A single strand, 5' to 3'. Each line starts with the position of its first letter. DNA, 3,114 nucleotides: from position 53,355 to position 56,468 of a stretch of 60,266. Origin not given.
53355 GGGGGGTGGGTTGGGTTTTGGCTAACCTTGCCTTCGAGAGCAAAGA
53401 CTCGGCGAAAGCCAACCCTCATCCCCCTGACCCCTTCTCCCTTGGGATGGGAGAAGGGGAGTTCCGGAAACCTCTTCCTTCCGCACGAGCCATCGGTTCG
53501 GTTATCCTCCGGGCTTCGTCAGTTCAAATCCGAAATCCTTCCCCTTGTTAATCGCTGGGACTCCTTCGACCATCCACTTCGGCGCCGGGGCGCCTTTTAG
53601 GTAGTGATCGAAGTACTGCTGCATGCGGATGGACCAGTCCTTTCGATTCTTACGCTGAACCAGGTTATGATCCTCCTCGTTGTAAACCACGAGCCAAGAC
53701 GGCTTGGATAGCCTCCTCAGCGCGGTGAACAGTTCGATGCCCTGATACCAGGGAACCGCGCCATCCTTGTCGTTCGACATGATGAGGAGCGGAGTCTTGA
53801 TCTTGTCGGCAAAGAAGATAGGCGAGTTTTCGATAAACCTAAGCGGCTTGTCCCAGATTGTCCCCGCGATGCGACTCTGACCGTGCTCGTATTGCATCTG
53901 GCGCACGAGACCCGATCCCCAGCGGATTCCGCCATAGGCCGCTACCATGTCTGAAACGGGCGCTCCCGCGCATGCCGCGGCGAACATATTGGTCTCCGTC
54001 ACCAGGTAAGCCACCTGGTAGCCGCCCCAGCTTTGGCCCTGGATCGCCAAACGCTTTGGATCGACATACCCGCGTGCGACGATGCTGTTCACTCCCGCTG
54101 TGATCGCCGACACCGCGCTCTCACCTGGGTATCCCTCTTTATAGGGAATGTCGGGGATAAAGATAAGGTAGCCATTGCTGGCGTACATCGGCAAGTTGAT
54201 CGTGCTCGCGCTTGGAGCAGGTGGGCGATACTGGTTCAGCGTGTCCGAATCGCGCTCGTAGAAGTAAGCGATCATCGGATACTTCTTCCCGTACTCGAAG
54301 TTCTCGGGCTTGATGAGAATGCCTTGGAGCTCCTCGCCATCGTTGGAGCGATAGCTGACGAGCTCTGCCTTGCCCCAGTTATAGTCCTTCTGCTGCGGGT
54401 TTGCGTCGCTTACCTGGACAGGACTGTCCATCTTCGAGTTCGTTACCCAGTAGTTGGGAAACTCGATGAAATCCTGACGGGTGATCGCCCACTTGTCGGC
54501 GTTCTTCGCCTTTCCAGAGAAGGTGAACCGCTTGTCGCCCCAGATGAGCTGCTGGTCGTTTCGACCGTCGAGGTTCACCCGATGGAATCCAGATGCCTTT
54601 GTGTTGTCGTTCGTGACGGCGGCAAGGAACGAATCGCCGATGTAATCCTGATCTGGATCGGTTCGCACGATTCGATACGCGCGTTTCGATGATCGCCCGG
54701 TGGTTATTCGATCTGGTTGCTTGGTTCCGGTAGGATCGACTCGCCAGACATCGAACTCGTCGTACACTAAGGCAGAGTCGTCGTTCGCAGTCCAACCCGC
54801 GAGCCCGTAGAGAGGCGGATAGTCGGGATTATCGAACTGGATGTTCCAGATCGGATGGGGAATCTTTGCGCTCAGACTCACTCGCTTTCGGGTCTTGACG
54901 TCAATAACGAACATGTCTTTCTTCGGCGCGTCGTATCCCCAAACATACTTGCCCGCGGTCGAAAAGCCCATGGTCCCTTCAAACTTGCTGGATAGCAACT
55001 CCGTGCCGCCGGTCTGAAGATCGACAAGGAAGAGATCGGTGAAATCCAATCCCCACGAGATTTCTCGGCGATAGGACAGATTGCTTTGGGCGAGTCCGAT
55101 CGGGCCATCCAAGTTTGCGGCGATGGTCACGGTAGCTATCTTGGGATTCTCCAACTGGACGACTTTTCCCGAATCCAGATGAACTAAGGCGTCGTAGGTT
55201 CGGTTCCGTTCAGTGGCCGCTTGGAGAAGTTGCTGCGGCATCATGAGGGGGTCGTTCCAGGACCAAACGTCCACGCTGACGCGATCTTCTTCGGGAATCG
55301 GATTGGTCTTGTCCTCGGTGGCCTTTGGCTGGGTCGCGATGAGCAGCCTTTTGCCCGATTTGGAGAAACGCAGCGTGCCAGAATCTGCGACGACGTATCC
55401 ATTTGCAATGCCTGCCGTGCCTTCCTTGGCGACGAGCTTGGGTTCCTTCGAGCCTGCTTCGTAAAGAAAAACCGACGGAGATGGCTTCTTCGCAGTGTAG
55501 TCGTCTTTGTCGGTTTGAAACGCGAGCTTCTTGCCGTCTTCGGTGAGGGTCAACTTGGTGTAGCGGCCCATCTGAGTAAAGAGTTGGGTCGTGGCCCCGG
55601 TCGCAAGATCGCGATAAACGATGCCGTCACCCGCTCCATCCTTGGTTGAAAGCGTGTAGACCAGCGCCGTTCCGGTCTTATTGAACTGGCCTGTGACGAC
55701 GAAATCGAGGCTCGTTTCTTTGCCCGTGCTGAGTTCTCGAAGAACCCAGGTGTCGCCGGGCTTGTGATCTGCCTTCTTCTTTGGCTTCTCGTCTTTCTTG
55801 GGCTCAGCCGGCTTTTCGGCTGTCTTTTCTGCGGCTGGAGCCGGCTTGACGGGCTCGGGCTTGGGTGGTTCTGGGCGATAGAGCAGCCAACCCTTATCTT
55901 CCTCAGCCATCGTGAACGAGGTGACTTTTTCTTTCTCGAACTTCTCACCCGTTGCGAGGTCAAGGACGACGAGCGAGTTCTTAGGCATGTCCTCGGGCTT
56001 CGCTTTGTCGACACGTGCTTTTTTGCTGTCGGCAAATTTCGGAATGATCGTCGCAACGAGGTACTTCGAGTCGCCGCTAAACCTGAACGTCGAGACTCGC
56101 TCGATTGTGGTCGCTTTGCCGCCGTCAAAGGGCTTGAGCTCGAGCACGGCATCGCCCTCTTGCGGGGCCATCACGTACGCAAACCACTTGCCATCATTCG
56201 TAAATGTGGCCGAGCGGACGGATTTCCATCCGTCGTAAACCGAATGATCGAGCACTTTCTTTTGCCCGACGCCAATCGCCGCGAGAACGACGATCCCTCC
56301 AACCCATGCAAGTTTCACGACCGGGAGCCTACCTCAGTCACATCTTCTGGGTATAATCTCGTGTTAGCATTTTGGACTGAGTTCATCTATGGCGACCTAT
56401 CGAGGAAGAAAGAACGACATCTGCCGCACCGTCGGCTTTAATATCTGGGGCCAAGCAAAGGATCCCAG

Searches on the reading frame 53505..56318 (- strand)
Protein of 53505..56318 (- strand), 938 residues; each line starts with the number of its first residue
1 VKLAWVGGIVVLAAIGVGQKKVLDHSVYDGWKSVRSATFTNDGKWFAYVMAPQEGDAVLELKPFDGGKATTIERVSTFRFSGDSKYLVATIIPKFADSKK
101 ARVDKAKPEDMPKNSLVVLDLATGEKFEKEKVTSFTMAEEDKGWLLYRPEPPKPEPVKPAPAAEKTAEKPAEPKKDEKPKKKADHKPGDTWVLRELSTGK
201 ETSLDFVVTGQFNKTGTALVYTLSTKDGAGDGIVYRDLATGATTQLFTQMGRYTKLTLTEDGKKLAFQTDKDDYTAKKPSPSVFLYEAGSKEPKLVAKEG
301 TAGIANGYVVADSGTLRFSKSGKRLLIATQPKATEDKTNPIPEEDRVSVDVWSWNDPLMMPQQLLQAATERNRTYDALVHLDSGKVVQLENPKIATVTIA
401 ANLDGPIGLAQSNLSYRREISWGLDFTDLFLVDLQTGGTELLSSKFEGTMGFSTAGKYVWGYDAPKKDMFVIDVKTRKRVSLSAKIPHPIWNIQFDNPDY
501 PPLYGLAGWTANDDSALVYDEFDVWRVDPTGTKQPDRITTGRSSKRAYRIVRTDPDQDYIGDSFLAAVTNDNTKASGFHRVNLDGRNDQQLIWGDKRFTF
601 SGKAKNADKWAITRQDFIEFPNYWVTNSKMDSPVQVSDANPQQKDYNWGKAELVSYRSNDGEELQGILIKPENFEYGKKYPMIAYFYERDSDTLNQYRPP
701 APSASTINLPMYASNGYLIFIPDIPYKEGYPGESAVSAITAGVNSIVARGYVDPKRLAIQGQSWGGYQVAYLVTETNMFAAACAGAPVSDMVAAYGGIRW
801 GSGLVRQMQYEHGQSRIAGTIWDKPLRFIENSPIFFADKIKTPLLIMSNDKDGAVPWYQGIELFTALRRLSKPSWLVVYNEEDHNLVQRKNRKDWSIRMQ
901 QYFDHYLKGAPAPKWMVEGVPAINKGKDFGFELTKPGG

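Call 64: search_protein_families(library=pfam, proteins=[window:53505-56318:-], max_evalue=0.001)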
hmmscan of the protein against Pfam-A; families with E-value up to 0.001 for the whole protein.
window:53505-56318:- (938 aa): 2 families
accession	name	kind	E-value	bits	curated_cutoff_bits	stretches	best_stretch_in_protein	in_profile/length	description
PF00326.27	Peptidase_S9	-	2.2e-25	89.9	22.6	1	732-909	41-212/213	Prolyl oligopeptidase family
PF01738.24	DLH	-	0.00066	19.8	21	0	736-892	78-194/217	Dienelactone hydrolase family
